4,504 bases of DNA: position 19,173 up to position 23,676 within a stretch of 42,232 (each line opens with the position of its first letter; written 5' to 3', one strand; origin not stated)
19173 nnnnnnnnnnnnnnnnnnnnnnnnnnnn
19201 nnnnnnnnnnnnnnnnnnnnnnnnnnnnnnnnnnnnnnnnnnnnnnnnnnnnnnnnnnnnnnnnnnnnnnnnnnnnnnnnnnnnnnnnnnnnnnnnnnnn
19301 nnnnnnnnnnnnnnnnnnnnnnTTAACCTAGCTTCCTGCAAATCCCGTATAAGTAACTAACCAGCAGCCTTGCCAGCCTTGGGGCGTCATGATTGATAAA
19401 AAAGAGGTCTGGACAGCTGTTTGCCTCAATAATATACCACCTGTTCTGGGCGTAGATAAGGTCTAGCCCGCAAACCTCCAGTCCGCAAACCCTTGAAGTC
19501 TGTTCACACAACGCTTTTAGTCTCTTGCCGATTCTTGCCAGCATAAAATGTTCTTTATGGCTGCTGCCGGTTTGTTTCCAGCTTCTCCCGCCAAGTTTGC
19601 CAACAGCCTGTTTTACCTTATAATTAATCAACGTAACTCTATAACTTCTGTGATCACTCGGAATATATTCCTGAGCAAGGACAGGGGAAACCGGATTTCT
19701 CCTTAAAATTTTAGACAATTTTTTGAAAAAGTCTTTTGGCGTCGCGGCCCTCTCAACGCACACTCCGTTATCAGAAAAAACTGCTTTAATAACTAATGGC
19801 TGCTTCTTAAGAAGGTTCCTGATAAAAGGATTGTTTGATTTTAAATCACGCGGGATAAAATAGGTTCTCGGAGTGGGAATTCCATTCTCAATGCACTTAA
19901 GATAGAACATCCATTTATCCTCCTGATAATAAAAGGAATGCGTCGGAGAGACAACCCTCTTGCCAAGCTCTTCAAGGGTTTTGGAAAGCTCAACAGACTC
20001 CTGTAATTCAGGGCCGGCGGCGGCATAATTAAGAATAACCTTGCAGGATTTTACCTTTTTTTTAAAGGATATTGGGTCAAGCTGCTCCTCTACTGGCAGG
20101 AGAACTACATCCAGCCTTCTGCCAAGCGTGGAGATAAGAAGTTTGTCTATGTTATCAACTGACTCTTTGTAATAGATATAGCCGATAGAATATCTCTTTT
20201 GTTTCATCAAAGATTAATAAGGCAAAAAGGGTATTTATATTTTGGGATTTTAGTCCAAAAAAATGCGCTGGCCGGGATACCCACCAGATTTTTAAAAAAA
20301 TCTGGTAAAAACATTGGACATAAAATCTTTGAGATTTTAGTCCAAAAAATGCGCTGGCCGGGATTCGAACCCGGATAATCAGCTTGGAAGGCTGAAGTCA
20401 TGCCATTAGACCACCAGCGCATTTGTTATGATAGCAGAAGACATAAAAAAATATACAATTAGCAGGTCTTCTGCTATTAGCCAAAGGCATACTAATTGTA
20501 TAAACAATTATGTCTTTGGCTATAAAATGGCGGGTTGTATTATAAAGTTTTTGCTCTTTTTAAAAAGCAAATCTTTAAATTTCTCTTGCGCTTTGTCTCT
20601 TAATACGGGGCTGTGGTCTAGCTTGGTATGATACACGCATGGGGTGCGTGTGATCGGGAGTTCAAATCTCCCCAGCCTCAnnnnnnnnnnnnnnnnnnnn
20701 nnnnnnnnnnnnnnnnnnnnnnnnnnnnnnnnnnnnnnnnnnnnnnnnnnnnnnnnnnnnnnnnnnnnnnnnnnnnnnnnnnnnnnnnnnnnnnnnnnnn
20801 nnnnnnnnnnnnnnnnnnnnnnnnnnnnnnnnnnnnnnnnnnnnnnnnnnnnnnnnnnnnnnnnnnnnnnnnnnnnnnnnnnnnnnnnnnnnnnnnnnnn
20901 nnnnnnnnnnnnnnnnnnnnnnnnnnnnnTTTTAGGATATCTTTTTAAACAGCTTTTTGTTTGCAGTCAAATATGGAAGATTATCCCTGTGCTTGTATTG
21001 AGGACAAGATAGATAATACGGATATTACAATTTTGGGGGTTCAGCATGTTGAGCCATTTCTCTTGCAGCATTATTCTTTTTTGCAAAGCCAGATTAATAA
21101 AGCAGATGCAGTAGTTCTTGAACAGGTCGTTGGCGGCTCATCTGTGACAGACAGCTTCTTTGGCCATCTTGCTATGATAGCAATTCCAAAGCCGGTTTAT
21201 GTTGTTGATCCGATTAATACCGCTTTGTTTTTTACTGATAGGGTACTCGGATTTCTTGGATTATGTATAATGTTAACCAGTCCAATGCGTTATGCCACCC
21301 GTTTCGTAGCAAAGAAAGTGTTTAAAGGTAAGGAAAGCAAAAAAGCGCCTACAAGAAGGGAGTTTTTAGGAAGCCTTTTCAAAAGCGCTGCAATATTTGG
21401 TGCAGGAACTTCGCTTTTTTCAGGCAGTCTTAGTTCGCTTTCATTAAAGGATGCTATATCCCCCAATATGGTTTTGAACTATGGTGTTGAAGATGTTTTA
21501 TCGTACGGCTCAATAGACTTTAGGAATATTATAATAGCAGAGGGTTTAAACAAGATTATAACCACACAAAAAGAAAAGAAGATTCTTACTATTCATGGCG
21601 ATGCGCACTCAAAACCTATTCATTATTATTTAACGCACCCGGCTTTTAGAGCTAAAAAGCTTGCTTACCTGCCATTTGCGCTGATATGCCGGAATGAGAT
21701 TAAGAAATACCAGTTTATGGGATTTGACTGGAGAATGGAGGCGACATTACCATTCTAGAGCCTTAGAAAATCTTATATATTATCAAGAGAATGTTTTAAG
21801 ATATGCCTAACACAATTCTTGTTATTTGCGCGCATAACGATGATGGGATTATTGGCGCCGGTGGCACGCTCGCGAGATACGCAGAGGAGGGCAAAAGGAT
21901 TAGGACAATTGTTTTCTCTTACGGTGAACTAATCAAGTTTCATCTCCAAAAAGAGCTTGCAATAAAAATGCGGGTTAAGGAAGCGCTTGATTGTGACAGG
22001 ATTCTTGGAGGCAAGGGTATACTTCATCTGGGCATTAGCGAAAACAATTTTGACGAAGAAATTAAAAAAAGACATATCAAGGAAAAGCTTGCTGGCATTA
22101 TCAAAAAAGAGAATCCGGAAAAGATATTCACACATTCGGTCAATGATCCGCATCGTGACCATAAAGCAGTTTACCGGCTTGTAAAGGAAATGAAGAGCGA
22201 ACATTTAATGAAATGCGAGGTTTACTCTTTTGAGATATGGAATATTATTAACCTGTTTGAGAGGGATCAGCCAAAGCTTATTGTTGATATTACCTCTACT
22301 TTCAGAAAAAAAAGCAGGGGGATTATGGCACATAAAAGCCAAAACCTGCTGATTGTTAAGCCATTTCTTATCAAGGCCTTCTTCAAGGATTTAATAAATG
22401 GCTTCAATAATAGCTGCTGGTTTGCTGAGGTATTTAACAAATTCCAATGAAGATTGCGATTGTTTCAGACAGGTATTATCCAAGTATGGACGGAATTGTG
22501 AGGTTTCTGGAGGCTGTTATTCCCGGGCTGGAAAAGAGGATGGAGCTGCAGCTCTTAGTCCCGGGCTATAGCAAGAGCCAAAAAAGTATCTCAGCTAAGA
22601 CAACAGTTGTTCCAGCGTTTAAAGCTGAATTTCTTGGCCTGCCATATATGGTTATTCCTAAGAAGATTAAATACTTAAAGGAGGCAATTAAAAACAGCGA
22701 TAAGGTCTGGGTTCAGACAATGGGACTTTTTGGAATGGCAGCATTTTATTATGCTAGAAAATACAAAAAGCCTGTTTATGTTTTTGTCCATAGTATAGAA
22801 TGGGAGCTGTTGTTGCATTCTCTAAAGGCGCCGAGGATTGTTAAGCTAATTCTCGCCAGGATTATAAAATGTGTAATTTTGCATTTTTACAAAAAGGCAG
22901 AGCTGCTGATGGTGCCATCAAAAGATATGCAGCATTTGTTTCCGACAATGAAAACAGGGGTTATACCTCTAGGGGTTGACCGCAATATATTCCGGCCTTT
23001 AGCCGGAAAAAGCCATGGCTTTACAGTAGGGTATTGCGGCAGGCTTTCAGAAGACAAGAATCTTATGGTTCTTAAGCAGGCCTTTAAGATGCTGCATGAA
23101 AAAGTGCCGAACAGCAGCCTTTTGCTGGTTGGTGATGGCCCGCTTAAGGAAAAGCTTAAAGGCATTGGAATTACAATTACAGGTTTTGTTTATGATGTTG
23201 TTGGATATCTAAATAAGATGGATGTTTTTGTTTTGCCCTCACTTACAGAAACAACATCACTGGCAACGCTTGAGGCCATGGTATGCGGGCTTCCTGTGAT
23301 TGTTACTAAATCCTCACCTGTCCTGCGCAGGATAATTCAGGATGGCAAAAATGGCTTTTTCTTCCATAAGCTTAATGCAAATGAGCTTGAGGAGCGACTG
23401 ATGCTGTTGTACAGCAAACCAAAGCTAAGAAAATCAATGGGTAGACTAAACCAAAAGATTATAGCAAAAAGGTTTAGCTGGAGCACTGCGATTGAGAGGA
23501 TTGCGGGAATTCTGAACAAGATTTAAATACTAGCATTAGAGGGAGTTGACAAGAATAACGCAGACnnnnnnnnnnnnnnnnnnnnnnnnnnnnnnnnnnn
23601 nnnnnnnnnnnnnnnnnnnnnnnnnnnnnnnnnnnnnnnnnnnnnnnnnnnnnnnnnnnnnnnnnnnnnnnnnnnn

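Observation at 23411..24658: An ORF6N-domain gene is inserted at the glycosyltransferase 3' end and brings or duplicates ~115 bp of the target coding end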

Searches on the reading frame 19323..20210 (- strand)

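Call 81: search_protein_families(library=pfam, proteins=[window:19323-20210:-], max_evalue=0.0001)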
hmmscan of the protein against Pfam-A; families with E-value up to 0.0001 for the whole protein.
window:19323-20210:- (295 aa): 1 family
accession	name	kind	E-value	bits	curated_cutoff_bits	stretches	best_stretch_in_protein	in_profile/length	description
PF08443.16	RimK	-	2.9e-11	43.8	21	1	98-273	3-173/188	RimK-like ATP-grasp domain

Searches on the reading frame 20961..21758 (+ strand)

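Call 5: search_protein_families(library=pfam, proteins=[window:20961-21758:+], max_evalue=0.1)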
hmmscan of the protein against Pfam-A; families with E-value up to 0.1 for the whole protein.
window:20961-21758:+ (265 aa): 1 family
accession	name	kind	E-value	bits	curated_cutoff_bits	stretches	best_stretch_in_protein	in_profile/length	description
PF18950.5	DUF5694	-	0.065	14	27.5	0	188-224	135-170/185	Family of unknown function (DUF5694)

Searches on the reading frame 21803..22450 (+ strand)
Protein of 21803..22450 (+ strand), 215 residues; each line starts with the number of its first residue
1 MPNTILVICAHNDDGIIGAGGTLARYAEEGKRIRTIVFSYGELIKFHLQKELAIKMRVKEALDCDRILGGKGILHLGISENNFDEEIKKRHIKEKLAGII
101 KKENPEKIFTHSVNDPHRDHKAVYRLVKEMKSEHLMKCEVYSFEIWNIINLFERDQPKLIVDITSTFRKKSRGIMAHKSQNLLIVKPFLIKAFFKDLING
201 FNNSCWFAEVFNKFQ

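Call 5: search_protein_families(library=pfam, proteins=[window:21803-22450:+], max_evalue=0.1)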
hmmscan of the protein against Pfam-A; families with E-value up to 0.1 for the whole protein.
window:21803-22450:+ (215 aa): 3 families
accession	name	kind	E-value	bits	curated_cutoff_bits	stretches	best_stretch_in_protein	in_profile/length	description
PF02585.22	PIG-L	-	1.3e-21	77.9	28.2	1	6-130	1-128/129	GlcNAc-PI de-N-acetylase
PF03682.18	UPF0158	-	0.0028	18.1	21.1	1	77-133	72-128/157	Uncharacterised protein family (UPF0158)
PF18659.6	CelTOS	-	0.064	14.2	27.2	0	76-128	52-107/122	Cell-traversal protein for ookinetes and sporozoites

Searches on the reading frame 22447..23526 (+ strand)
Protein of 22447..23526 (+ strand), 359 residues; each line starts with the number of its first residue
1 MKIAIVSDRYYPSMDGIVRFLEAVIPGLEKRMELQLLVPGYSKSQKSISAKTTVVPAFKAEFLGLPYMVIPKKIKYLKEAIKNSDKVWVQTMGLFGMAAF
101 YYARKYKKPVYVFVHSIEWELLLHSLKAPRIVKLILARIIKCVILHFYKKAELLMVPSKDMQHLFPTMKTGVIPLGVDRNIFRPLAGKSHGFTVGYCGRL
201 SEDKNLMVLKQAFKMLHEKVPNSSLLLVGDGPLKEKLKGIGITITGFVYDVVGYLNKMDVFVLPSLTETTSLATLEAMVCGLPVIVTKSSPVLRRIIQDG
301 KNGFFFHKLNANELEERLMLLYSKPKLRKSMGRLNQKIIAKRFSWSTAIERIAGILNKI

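Call 5: search_protein_families(library=pfam, proteins=[window:22447-23526:+], max_evalue=0.1)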
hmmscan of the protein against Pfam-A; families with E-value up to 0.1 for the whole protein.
window:22447-23526:+ (359 aa): 5 families
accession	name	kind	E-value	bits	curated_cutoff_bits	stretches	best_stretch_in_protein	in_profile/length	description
PF13692.12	Glyco_trans_1_4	-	1.1e-31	110.4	27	1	192-322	2-140/142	Glycosyl transferases group 1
PF00534.26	Glycos_transf_1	-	5.3e-30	104.6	26.4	1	185-333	9-167/172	Glycosyl transferases group 1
PF13439.12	Glyco_transf_4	-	2.9e-07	31.1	28.5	1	15-178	2-167/170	Glycosyltransferase Family 4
PF20706.3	GT4-conflict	-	5.8e-05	22.7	26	1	255-293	279-317/385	Family 4 Glycosyltransferase in conflict systems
PF13524.12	Glyco_trans_1_2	-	0.00016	22.1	25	1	250-352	39-142/144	Glycosyl transferase-like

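Call 18: find_encoding_contigs(protein=window:22447-23526:+, flank=6000, max_places=10)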
Protein window:22447-23526:+ (359 aa): no gene with exactly this product is on record in the collection.

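Call 19: find_related_loci(query=window:22447-23526:+, collection=genome_contigs, flank=6000)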
Query window:22447-23526:+ (359 aa) in genome_contigs; peptide patterns used: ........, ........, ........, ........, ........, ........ (x = any residue, [..] = any of these).
61 stretches matched a pattern; 3 encode a relative of the query (tblastn E <= 1e-3); 3 distinct loci.
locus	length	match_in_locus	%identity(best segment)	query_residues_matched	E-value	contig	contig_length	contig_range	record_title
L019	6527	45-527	30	196-351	6e-17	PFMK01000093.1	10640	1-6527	MAG: Candidatus Gottesmanbacteria bacterium CG_4_10_14_0_8_um_filter_37_24 CG_4_10_14_0.8_um_filter_scaffold_6938_c, who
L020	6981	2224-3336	24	1-352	3e-14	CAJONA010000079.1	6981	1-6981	uncultured Clostridia bacterium isolate Reindeer_2_mag_151 genome assembly, contig: scaffold_16613, whole genome shotgun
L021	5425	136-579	31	194-333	5e-12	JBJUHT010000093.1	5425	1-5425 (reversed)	MAG: Dolichospermum sp. isolate samp_4312_semibin_243 samp_4312_329382, whole genome shotgun sequence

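Call 20: find_homologous_proteins(query=window:22447-23526:+, max_evalue=1e-30)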
Query window:22447-23526:+ (359 aa): 484 proteins with E <= 1e-30 among 5147 candidates; the best 120 are listed.
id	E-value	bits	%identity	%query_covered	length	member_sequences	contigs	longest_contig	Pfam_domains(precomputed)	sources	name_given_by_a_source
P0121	7.7e-233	790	100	100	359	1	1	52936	PF00534.27,PF13439.13,PF13692.13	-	-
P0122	5.7e-175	599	76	99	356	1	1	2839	PF00534.27,PF13439.13,PF20706.4,PF13692.13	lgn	-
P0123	4.9e-127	442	57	99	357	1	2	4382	PF00534.27,PF13524.13,PF13439.13,PF20706.4,PF13692.13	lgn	-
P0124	3.1e-119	416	55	99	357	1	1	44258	PF00534.27,PF13439.13,PF13692.13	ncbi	-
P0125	1.1e-73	266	42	97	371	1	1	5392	PF00534.27,PF13524.13,PF13439.13,PF20706.4,PF13692.13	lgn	-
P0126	7.0e-73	264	40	96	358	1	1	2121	PF00534.27,PF13524.13,PF13439.13,PF20706.4,PF13692.13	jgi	jgi:glycosyltransferase involved in cell wall biosynthesis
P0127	1.4e-71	260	40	99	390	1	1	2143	PF00534.27,PF13524.13,PF13439.13,PF20706.4,PF13692.13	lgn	-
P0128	1.8e-69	253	40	98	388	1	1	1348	PF00534.27,PF13524.13,PF13692.13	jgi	jgi:glycosyltransferase involved in cell wall biosynthesis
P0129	4.7e-66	241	38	99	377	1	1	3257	PF00534.27,PF13524.13,PF13439.13,PF20706.4,PF13692.13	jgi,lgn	jgi:glycosyltransferase involved in cell wall biosynthesis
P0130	1.4e-64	237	38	99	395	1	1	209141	PF00534.27,PF13524.13,PF13439.13,PF13692.13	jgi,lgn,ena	-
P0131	4.0e-64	235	37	99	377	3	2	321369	PF00534.27,PF13579.13,PF13524.13,PF13439.13,PF13692.13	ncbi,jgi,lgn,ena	-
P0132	5.7e-64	235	37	98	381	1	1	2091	PF00534.27,PF13439.13,PF13692.13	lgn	-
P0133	1.1e-63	234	35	100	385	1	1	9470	PF00534.27,PF13439.13,PF13692.13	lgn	-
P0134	1.5e-63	233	37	99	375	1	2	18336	PF00534.27,PF13524.13,PF13439.13,PF13692.13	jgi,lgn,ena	-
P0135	1.9e-63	233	36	99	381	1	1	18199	PF00534.27,PF13439.13,PF13692.13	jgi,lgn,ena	-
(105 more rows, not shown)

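Call 21: find_encoding_contigs(protein=P0122, flank=6000, max_places=5)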
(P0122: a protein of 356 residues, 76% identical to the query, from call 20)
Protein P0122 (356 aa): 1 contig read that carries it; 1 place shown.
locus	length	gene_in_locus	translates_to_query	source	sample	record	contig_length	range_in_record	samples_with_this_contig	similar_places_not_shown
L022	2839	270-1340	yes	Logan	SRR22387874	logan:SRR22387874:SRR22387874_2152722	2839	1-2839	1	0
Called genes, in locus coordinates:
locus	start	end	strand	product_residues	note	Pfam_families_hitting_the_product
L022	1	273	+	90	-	?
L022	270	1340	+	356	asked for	PF20706:GT4-conflict (faint), PF13439:Glyco_transf_4 (weak), PF00534:Glycos_transf_1, PF13692:Glyco_trans_1_4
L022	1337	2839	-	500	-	?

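Call 22: find_encoding_contigs(protein=P0124, flank=6000, max_places=5)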
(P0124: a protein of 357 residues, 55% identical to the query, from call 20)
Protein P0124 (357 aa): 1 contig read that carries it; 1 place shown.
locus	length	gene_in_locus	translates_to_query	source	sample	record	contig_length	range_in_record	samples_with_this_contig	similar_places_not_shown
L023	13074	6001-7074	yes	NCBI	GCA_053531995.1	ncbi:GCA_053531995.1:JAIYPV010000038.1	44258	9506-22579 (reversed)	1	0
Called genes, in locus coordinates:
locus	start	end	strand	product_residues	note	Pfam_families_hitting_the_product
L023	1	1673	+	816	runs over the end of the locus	PF00403:HMA, PF00122:E1-E2_ATPase, PF00702:Hydrolase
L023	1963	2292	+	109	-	PF01022:HTH_5, PF12840:HTH_20 (weak)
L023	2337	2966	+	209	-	PF09851:SHOCT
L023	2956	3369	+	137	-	PF00581:Rhodanese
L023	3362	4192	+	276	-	PF02683:DsbD_TM, PF13386:DsbD_2 (weak)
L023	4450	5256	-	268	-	-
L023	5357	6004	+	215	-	PF02585:PIG-L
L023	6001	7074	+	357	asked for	PF13439:Glyco_transf_4, PF00534:Glycos_transf_1, PF13692:Glyco_trans_1_4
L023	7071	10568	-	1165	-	PF02463:SMC_N, PF13175:AAA_15 (weak), PF13304:AAA_21 (weak), PF13476:AAA_23, PF06470:SMC_hinge, PF13304:AAA_21 (weak)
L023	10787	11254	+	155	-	PF01472:PUA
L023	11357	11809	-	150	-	PF13636:Methyltranf_PUA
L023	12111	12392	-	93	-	-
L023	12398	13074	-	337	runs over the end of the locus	PF00044:Gp_dh_N, PF02800:Gp_dh_C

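Call 23: find_encoding_contigs(protein=P0123, flank=6000, max_places=5)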
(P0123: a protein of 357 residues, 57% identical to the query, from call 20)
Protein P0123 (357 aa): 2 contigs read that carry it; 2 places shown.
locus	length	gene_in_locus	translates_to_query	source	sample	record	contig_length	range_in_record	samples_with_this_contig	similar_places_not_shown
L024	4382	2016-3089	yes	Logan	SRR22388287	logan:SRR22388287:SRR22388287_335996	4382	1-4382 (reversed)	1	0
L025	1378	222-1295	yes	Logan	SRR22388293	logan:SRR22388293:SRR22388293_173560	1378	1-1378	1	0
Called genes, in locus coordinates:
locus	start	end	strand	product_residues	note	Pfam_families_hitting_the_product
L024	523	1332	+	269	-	-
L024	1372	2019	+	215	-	PF02585:PIG-L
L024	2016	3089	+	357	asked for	PF13439:Glyco_transf_4, PF20706:GT4-conflict (faint), PF00534:Glycos_transf_1, PF13692:Glyco_trans_1_4, PF13524:Glyco_trans_1_2 (weak)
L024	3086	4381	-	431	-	?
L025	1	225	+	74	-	?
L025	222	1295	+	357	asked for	PF13439:Glyco_transf_4, PF20706:GT4-conflict (faint), PF00534:Glycos_transf_1, PF13692:Glyco_trans_1_4, PF13524:Glyco_trans_1_2 (weak)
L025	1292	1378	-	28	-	?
